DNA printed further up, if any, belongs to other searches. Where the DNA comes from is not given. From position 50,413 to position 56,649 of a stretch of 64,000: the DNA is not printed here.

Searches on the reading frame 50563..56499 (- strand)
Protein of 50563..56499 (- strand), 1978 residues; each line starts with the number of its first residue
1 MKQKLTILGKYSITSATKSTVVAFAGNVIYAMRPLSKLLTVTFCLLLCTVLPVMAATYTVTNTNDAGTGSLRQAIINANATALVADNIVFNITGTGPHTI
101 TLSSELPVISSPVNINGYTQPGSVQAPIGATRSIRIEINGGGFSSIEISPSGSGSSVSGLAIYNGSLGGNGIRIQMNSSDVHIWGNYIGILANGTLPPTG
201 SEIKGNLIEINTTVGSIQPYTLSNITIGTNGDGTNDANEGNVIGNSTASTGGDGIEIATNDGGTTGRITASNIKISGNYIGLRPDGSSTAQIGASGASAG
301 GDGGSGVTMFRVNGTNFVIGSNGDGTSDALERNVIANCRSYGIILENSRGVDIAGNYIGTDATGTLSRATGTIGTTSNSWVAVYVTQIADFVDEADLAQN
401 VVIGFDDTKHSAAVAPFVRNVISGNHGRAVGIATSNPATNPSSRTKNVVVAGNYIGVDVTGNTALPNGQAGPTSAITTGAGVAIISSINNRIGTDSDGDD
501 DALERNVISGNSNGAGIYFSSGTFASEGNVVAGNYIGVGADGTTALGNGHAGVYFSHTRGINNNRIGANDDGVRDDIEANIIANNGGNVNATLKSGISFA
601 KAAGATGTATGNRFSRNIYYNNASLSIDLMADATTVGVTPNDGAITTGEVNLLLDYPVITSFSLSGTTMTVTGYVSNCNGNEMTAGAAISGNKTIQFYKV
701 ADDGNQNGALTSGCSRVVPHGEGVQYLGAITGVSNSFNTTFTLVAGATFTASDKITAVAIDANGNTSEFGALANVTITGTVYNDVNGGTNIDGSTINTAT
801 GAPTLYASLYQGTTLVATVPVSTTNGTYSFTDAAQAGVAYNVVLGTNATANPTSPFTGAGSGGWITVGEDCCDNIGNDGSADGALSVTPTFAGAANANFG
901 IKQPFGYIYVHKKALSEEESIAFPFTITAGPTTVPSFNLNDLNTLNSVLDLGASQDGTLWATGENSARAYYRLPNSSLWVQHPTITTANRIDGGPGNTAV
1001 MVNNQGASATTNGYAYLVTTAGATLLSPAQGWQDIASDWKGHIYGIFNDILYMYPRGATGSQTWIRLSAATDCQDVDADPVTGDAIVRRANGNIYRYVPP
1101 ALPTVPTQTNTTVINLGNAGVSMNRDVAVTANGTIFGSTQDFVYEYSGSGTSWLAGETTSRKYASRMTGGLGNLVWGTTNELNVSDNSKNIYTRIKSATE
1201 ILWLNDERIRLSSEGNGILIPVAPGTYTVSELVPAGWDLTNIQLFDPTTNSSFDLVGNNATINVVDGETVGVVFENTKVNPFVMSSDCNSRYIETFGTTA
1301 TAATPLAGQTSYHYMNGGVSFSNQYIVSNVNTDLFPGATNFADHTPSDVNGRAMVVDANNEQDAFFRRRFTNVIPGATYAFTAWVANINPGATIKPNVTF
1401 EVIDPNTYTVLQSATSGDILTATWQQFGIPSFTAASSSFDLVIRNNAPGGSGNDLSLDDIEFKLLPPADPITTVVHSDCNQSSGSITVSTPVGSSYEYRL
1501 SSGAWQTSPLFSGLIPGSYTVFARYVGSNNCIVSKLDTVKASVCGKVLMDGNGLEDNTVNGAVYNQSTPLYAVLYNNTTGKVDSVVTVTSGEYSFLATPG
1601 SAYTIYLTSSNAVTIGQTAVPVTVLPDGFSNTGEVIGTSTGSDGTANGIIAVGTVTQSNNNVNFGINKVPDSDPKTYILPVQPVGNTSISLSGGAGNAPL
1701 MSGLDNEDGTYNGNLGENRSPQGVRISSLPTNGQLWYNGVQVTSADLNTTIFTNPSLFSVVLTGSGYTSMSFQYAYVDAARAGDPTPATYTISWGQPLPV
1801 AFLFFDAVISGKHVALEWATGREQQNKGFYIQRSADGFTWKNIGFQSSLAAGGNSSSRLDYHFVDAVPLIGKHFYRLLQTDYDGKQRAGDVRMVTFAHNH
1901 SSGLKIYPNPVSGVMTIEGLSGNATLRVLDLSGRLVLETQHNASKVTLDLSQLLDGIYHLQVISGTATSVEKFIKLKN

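Call 73: search_protein_families(library=pfam, proteins=[window:50563-56499:-], max_evalue=0.00001)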
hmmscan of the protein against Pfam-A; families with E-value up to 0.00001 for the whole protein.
window:50563-56499:- (1978 aa): 1 family
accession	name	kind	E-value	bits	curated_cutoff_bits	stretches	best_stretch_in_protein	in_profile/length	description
PF18962.6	Por_Secre_tail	-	4e-13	49.9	27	1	1906-1974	1-74/75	Secretion system C-terminal sorting domain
